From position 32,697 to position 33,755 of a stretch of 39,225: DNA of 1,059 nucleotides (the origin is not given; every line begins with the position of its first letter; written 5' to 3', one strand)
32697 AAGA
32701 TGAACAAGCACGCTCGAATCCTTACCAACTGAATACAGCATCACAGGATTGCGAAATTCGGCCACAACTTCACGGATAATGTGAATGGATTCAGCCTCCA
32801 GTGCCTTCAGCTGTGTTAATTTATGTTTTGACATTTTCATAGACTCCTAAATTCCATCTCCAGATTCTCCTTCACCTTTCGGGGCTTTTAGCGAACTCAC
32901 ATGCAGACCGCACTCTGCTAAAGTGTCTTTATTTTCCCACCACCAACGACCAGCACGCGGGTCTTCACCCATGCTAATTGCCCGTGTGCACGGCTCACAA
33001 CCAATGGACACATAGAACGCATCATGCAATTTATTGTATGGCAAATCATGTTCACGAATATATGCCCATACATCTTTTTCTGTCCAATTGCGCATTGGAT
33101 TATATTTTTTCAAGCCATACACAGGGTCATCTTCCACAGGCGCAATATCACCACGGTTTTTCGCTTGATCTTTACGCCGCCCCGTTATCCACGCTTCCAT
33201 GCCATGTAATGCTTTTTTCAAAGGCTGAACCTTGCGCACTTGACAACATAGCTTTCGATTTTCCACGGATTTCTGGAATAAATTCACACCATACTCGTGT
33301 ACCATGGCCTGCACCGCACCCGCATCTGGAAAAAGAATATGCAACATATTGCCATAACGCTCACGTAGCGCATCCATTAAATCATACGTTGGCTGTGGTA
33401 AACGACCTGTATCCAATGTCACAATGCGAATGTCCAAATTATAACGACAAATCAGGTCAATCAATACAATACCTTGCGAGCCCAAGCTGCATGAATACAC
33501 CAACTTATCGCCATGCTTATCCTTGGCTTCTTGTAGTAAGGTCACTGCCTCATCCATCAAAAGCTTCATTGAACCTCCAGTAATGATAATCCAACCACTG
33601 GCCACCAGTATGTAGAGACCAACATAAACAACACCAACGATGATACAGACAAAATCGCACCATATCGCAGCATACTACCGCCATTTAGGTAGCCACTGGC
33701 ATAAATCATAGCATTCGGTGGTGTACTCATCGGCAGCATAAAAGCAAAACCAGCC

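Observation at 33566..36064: Radical-SAM-like Fe-S domain fused to a DASS/SLC13 permease in the middle of the sulfate-assimilation operon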

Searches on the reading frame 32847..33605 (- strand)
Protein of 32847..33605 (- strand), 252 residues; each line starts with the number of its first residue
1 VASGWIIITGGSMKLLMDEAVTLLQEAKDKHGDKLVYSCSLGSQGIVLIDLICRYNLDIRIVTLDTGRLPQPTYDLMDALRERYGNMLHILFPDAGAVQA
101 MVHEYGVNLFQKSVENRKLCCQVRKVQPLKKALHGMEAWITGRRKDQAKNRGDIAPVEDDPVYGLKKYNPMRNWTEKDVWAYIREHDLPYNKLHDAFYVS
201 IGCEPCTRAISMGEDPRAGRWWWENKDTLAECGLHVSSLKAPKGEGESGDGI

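Call 3: search_protein_families(library=pfam, proteins=[window:32847-33605:-], max_evalue=0.01)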
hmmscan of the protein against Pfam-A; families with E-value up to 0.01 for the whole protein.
window:32847-33605:- (252 aa): 1 family
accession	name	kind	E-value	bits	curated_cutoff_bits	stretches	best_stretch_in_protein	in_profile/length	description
PF01507.26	PAPS_reduct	-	1.9e-45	155.5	22.5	1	35-209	2-175/175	Phosphoadenosine phosphosulfate reductase domain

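Call 4: search_protein_families(library=ncbifam, proteins=[window:32847-33605:-], max_evalue=0.01)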
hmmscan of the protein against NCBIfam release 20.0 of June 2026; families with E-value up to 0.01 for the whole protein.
window:32847-33605:- (252 aa): 14 families
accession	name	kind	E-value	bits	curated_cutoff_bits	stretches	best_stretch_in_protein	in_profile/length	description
NF002537.0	PRK02090.1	equivalog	1.4e-76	257.3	154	1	18-238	26-241/244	phosphoadenylyl-sulfate reductase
TIGR02055.1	APS_reductase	subfamily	1.4e-70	237.1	235.3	1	40-234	1-194/194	adenylylsulfate reductase, thioredoxin dependent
TIGR00434.1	cysH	subfamily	1.5e-60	204.7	165.1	1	24-235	5-213/214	phosophoadenylyl-sulfate reductase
TIGR00424.1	APS_reduc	equivalog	4.3e-56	190.5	553.2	1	21-241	104-329/464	5'-adenylylsulfate reductase, thioredoxin-independent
TIGR02057.1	PAPS_reductase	equivalog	2.2e-45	155.3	254.2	1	29-235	22-224/224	phosphoadenosine phosphosulfate reductase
NF010367.0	PRK13795.1-2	equivalog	1.5e-13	50.1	456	1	17-207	227-416/584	hypothetical protein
NF010368.0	PRK13795.1-3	equivalog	1.1e-11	43.8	588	1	13-208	228-422/635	hypothetical protein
NF010366.0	PRK13795.1-1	equivalog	1.3e-11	43.4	745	1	38-211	272-448/667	hypothetical protein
NF003587.0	PRK05253.1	subfamily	1.6e-09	37.5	195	2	169-193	184-208/301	sulfate adenylyltransferase subunit CysD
NF006327.0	PRK08557.1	equivalog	2.4e-09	36.5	366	1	14-210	160-358/415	hypothetical protein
NF009214.0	PRK12563.1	equivalog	5.9e-07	29.2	413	1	170-194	200-224/317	sulfate adenylyltransferase subunit CysD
NF010369.0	PRK13795.1-4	equivalog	1.8e-05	23.2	1086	1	53-208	273-430/633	hypothetical protein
TIGR02039.1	CysD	subfamily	2.1e-05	24.3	396.6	0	170-193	177-200/294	sulfate adenylyltransferase, small subunit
NF006351.0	PRK08576.1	equivalog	0.0016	17.1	290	1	120-207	313-402/436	hypothetical protein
